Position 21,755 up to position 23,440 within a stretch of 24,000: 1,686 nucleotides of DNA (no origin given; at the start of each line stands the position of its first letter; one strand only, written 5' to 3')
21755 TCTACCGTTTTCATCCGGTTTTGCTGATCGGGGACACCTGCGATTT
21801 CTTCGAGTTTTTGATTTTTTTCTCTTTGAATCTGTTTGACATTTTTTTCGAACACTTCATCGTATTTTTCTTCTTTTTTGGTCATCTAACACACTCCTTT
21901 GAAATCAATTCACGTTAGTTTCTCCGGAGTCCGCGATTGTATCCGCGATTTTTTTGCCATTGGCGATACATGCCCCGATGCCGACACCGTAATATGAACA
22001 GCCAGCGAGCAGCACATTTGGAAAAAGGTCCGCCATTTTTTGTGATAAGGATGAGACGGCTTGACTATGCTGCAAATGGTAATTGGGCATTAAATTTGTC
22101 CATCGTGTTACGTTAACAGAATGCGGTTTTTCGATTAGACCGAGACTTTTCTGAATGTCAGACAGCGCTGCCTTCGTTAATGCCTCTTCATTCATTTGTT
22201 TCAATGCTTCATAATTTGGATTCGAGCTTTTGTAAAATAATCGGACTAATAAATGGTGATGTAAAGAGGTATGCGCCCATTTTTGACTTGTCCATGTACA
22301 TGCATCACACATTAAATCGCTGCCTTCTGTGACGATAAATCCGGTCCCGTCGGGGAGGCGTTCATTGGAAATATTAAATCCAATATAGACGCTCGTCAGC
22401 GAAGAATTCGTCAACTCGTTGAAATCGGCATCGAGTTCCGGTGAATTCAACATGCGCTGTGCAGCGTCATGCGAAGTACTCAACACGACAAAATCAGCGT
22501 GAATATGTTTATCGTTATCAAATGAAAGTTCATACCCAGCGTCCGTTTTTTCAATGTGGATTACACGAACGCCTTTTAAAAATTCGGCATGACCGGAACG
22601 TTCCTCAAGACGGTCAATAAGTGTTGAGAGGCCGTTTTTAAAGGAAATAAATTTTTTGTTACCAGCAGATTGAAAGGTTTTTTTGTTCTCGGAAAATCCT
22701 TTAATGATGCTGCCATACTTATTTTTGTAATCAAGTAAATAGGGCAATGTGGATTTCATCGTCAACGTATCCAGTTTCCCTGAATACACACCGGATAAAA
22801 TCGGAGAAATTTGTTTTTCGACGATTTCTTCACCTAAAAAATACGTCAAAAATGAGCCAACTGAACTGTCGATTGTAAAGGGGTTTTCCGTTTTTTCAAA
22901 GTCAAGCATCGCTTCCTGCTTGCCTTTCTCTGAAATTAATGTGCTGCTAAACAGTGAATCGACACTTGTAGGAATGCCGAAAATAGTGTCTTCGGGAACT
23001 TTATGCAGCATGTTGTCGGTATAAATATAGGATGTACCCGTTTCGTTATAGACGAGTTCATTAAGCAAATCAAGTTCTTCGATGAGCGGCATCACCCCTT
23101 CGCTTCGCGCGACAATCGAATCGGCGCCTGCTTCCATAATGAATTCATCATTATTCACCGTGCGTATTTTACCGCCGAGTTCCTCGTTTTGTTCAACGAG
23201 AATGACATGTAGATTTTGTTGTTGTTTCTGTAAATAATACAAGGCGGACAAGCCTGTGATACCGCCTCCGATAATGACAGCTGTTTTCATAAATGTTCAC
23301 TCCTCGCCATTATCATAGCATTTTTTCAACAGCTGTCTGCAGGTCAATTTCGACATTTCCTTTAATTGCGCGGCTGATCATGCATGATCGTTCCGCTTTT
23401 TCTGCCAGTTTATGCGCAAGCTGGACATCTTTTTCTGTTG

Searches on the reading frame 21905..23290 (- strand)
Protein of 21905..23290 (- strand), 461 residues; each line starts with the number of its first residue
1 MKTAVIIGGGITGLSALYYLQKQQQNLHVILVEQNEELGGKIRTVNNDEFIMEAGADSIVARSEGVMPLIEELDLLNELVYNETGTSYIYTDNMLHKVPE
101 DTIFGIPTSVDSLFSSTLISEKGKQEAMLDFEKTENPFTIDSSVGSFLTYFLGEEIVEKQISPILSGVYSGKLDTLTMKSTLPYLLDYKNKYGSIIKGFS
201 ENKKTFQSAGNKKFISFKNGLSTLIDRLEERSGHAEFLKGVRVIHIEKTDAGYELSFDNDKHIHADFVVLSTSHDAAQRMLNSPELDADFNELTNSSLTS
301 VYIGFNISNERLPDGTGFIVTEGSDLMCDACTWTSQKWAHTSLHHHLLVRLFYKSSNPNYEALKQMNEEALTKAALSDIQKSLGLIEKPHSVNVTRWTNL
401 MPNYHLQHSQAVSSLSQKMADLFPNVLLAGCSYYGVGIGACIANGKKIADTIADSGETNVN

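Call 64: find_encoding_contigs(protein=window:21905-23290:-, flank=10000, max_places=3)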
Protein window:21905-23290:- (461 aa): no gene with exactly this product is on record in the collection.

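Call 66: find_homologous_proteins(query=window:21905-23290:-, max_evalue=1e-100)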
Query window:21905-23290:- (461 aa): 1380 proteins with E <= 1e-100 among 8000 candidates; the best 120 are listed.
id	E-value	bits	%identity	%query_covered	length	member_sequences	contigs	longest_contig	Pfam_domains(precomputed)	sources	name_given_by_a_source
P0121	0.0e+0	1030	100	100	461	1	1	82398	PF01266.31,PF01593.31,PF13450.13,PF13454.13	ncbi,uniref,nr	ncbi:protoporphyrinogen oxidase [Domibacillus mangrovi]|uniref:Coproporphyrinogen III oxidase n=1 Ta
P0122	2.1e-281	951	93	100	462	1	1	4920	PF01266.31,PF01593.31,PF13450.13,PF07992.21,PF13454.13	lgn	-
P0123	2.3e-264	895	89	99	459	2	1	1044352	PF01266.31,PF01593.31,PF13450.13,PF13454.13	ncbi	-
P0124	5.7e-264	894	88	100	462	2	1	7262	PF01266.31,PF01593.31,PF13450.13,PF13454.13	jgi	jgi:oxygen-dependent protoporphyrinogen oxidase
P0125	4.2e-253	858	85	99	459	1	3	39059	PF01266.31,PF01593.31,PF13450.13,PF13454.13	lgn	-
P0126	1.5e-199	682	66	96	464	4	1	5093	PF01266.31,PF01593.31,PF13450.13,PF13454.13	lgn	-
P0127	4.5e-195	667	65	100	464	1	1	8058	PF01266.31,PF01593.31,PF13450.13,PF13454.13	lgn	-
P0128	9.2e-193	659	65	99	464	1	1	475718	PF01266.31,PF01593.31,PF13450.13,PF07992.21,PF13454.13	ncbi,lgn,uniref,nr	ncbi:protoporphyrinogen oxidase [Domibacillus robiginosus]|uniref:protoporphyrinogen oxidase n=1 Tax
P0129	1.4e-191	655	63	100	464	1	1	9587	PF01266.31,PF01593.31,PF13450.13,PF13454.13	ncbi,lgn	-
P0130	3.2e-191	654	64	99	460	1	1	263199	PF01266.31,PF01593.31,PF13450.13,PF13454.13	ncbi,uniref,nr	ncbi:protoporphyrinogen oxidase [Domibacillus iocasae]|uniref:Coproporphyrinogen III oxidase n=1 Tax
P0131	4.5e-191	654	63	100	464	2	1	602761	PF01266.31,PF01593.31,PF13450.13,PF07992.21,PF03486.21,PF13454.13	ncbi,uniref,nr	ncbi:protoporphyrinogen oxidase [Domibacillus indicus]|uniref:protoporphyrinogen oxidase n=1 Tax=Dom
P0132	6.2e-188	643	62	100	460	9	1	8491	PF01266.31,PF01593.31,PF13450.13,PF13454.13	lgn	-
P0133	7.8e-188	643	63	99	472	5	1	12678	PF01266.31,PF01593.31,PF13450.13,PF07992.21,PF13454.13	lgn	-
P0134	6.3e-187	640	64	98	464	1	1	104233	PF01593.31,PF13450.13,PF13454.13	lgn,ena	-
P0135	6.3e-187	640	63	99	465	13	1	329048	PF01266.31,PF01593.31,PF13450.13,PF13454.13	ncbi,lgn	-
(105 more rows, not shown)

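Call 67: find_encoding_contigs(protein=P0123, flank=10000, max_places=2)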
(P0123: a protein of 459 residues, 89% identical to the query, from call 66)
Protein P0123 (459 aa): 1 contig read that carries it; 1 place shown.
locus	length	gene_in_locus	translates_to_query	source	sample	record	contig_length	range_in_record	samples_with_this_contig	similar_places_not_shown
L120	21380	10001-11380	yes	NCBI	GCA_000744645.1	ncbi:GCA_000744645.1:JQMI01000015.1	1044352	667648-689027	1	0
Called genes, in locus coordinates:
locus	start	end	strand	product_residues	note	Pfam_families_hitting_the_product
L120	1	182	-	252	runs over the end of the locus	-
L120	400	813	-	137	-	PF06249:EutQ, PF05899:Cupin_3 (weak)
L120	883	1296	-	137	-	PF06249:EutQ (weak), PF05899:Cupin_3 (weak), PF07883:Cupin_2 (weak)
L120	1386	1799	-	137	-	PF06249:EutQ (weak), PF05899:Cupin_3 (weak)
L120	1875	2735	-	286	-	PF06574:FAD_syn, PF01467:CTP_transf_like (weak)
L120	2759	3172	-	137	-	PF06249:EutQ (weak), PF05899:Cupin_3 (weak)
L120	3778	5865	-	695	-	PF02743:dCache_1, PF00672:HAMP, PF00512:HisKA, PF02518:HATPase_c, PF14501:HATPase_c_5 (weak)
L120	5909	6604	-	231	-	PF00072:Response_reg, PF00486:Trans_reg_C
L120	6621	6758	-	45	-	-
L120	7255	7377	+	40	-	-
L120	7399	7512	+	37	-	-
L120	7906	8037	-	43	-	PF12464:Mac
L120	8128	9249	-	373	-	PF00395:SLH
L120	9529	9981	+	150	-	PF02566:OsmC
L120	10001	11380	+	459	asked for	PF01266:DAO, PF01593:Amino_oxidase, PF13450:NAD_binding_8, PF13454:NAD_binding_9 (faint)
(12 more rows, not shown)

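Call 68: find_encoding_contigs(protein=P0122, flank=5000, max_places=2)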
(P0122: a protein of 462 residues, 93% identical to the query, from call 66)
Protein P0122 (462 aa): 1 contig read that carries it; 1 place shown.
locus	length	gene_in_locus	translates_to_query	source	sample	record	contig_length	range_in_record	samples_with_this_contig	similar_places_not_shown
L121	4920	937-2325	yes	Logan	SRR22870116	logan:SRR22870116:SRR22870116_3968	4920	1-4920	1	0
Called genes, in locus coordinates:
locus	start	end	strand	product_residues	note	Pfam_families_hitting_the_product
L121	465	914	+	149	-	PF02566:OsmC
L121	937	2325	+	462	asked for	PF01266:DAO (weak), PF01593:Amino_oxidase, PF07992:Pyr_redox_2 (faint), PF13450:NAD_binding_8, PF13454:NAD_binding_9 (faint)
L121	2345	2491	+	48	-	-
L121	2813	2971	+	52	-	-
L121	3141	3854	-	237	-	PF07261:DnaB_2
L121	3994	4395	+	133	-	-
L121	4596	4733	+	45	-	PF12841:YvrJ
